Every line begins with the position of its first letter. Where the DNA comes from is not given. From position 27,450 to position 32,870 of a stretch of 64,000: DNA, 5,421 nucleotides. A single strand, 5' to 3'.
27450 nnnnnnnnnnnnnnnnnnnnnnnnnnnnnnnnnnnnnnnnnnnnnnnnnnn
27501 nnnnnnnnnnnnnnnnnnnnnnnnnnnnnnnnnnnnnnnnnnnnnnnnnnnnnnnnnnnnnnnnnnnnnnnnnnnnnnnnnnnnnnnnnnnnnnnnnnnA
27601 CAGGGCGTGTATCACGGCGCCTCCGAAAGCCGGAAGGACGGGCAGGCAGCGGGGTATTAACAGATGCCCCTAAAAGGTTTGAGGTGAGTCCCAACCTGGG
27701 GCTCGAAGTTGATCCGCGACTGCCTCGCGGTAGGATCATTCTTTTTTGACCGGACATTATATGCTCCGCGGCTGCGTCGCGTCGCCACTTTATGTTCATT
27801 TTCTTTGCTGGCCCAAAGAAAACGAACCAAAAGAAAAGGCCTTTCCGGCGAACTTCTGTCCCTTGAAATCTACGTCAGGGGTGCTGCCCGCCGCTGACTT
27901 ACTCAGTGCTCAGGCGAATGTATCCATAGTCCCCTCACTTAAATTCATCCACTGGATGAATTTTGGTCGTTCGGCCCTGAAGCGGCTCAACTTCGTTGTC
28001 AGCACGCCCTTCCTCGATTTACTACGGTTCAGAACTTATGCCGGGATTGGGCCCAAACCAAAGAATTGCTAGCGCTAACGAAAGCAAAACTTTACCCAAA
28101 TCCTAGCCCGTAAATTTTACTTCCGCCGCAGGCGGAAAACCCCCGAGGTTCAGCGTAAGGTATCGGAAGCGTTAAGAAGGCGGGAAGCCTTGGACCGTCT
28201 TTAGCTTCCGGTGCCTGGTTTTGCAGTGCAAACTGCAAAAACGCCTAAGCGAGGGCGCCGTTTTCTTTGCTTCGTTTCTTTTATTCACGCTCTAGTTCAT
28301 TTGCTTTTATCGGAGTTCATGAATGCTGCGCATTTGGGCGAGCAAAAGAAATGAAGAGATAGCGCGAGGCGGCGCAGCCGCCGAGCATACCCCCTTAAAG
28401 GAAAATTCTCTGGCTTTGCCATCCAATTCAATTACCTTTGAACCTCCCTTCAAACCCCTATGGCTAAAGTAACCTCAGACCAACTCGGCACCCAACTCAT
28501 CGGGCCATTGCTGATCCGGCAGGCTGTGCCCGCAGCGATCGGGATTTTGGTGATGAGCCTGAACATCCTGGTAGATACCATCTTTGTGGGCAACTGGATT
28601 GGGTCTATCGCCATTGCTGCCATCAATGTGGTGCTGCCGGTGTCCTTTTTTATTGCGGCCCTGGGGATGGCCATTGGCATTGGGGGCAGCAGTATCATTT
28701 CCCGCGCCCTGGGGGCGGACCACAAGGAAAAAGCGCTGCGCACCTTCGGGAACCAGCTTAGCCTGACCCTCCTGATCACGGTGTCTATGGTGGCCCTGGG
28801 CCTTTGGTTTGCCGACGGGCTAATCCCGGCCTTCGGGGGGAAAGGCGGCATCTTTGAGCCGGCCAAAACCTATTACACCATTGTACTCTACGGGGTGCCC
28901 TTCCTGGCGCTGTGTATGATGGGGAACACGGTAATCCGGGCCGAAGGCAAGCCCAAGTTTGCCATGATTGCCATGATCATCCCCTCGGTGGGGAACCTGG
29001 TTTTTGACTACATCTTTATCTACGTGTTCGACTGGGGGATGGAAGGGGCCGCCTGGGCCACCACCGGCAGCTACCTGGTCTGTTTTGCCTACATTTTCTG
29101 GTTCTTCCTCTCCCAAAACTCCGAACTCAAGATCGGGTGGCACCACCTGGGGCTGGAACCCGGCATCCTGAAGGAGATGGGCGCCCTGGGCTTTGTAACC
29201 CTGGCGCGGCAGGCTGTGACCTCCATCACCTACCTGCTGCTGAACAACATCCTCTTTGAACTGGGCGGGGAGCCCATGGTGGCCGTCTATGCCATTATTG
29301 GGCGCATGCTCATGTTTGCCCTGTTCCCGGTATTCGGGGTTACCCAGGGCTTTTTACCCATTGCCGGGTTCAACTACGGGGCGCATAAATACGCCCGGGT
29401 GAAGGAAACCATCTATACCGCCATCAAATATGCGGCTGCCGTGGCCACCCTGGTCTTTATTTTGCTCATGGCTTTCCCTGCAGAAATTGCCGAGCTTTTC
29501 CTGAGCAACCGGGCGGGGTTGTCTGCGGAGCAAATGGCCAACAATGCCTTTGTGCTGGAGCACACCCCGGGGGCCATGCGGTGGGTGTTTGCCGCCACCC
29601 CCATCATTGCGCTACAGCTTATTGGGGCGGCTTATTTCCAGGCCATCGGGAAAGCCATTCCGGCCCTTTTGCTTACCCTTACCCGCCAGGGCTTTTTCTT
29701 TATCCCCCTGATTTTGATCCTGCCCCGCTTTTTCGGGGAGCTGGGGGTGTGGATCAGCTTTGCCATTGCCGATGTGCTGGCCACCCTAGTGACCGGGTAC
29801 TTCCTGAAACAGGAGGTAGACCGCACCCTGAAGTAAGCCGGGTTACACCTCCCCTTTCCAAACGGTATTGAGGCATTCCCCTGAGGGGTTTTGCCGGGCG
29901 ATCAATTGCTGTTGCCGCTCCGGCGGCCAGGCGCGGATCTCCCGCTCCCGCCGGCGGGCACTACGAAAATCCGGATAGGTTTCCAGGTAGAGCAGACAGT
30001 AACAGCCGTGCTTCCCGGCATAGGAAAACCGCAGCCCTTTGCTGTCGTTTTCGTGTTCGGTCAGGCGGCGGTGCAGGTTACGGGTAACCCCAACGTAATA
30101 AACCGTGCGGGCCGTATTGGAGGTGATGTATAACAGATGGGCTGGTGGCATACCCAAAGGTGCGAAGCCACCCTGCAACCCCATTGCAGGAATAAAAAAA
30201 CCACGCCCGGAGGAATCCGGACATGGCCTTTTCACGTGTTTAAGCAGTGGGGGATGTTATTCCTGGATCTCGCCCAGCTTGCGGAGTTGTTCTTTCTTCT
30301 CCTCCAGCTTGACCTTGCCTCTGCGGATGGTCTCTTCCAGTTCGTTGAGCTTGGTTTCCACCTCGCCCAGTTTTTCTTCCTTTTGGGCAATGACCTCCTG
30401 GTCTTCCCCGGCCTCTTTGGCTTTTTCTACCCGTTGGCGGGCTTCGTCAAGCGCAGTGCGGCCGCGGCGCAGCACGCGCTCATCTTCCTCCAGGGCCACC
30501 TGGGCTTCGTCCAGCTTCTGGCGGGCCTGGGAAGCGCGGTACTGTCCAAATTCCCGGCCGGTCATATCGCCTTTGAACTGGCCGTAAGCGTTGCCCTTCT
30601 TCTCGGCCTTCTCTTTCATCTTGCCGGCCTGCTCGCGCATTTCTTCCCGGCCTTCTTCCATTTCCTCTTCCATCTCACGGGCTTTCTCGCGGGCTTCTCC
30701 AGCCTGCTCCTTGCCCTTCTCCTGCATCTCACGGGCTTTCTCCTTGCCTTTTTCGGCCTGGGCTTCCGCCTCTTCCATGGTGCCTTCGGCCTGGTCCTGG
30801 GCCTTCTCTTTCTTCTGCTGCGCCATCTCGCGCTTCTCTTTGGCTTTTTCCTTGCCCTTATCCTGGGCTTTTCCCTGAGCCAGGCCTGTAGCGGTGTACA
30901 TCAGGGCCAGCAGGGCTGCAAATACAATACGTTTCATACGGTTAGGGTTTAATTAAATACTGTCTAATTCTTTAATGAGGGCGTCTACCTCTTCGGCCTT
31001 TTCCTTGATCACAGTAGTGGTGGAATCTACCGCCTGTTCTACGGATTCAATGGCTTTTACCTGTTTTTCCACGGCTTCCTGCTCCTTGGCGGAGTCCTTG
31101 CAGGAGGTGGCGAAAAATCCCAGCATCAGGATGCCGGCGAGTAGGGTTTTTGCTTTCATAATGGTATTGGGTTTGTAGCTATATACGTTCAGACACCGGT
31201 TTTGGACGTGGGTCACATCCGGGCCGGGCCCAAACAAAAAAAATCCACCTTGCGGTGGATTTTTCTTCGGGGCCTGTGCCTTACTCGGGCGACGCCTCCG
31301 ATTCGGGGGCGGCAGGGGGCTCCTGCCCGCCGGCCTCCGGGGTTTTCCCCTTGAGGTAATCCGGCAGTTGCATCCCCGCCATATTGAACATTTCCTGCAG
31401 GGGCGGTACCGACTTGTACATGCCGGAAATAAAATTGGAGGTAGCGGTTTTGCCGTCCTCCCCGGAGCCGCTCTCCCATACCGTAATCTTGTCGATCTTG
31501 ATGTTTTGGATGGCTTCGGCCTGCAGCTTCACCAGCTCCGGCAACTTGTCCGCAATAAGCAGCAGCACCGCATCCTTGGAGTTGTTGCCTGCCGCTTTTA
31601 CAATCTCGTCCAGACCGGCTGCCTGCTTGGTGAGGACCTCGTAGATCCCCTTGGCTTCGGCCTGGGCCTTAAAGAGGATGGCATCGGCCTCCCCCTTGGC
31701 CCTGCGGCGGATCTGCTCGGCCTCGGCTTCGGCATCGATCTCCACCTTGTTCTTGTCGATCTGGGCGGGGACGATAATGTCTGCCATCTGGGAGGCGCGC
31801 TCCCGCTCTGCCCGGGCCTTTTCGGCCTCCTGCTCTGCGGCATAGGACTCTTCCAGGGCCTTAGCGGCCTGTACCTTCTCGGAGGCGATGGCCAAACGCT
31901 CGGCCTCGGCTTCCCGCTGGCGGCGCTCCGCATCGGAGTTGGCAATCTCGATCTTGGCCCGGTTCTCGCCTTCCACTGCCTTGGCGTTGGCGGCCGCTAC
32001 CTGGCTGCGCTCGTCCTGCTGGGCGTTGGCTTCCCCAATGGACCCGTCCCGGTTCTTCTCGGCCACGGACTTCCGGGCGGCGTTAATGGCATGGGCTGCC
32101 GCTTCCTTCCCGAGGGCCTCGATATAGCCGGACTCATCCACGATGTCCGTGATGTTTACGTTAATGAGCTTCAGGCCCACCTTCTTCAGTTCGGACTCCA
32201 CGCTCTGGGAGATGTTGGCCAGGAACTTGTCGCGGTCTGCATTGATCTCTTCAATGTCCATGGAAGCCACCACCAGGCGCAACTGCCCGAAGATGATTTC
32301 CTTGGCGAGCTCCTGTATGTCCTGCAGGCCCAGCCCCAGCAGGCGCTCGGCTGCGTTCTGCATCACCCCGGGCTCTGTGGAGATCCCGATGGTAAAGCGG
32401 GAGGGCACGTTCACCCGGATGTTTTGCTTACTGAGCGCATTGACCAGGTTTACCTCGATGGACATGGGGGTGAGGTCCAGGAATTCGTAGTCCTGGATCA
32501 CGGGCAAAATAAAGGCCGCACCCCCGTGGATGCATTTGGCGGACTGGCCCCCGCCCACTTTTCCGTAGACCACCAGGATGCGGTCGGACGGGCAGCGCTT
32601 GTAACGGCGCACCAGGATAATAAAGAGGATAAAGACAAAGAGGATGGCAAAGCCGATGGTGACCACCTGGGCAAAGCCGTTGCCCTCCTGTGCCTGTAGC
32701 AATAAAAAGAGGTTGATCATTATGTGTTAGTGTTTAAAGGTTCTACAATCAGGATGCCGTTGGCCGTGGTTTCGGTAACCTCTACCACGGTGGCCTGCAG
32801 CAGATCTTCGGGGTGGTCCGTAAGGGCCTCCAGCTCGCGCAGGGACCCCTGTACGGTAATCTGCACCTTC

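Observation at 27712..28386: Novel MITE-like repeat family: three intergenic copies with long terminal inverted repeats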

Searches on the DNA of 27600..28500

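Call 8: search_rna_families(source=window, start=27600, end=28500, threshold=evalue, max_evalue=10)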
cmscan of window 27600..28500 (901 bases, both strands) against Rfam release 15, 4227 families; matches with E-value up to 10: 7.
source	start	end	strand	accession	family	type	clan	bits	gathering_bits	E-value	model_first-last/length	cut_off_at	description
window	28269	28359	+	RF04163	mir-8364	Gene; miRNA;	-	17.6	67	3.7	1-61/61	no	mir-8364 microRNA precursor family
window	27788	27833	-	RF00749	mir-208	Gene; miRNA;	-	15.9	56.4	1.9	14-62/77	no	mir-208 microRNA precursor family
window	27792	27828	-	RF03989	mir-7950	Gene; miRNA;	-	15.2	82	8.3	1-59/59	no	mir-7950 microRNA precursor family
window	27775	27845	-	RF03323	mir-3613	Gene; miRNA;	-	14.9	91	6.6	1-86/86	no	mir-3613 microRNA precursor family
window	27827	27857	-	RF00489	ctRNA_p42d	Gene; antisense;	-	14.1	50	9.9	1-46/46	no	ctRNA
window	27913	27976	-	RF01647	ceN61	Gene; snRNA; snoRNA; CD-box;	-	13.9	60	9.3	1-72/72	no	Caenorhabditis snoRNA ceN61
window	27944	28067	-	RF00625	P11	Gene;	-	12.4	70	4.7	1-139/139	no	Pseudomonas sRNA P11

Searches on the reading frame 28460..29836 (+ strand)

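Call 73: search_protein_families(library=pfam, proteins=[window:28460-29836:+], max_evalue=0.01)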
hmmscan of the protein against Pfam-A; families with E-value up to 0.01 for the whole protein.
window:28460-29836:+ (458 aa): 1 family
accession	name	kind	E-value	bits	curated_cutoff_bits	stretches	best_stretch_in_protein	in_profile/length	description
PF01554.23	MatE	-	4.7e-41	140.6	24.9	2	24-185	1-161/161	MatE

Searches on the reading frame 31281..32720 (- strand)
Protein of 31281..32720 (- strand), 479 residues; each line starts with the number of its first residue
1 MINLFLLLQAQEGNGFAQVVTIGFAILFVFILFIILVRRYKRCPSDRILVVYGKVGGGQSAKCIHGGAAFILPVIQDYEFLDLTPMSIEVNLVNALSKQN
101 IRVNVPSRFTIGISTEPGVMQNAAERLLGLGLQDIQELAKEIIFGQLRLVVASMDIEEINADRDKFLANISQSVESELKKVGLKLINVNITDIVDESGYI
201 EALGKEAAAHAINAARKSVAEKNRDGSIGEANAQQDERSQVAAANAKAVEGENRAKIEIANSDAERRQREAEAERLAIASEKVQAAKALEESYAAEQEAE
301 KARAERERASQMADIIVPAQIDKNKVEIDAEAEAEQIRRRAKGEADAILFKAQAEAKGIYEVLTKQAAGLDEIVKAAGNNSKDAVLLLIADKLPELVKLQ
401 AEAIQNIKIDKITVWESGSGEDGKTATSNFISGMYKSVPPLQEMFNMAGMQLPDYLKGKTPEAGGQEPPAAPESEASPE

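Call 73: search_protein_families(library=pfam, proteins=[window:31281-32720:-], max_evalue=0.01)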
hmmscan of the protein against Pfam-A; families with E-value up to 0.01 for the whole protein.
window:31281-32720:- (479 aa): 1 family
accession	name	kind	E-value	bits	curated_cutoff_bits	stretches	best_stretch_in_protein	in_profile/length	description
PF01145.31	Band_7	-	7.6e-31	107.9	23.6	1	44-223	4-175/176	SPFH domain / Band 7 family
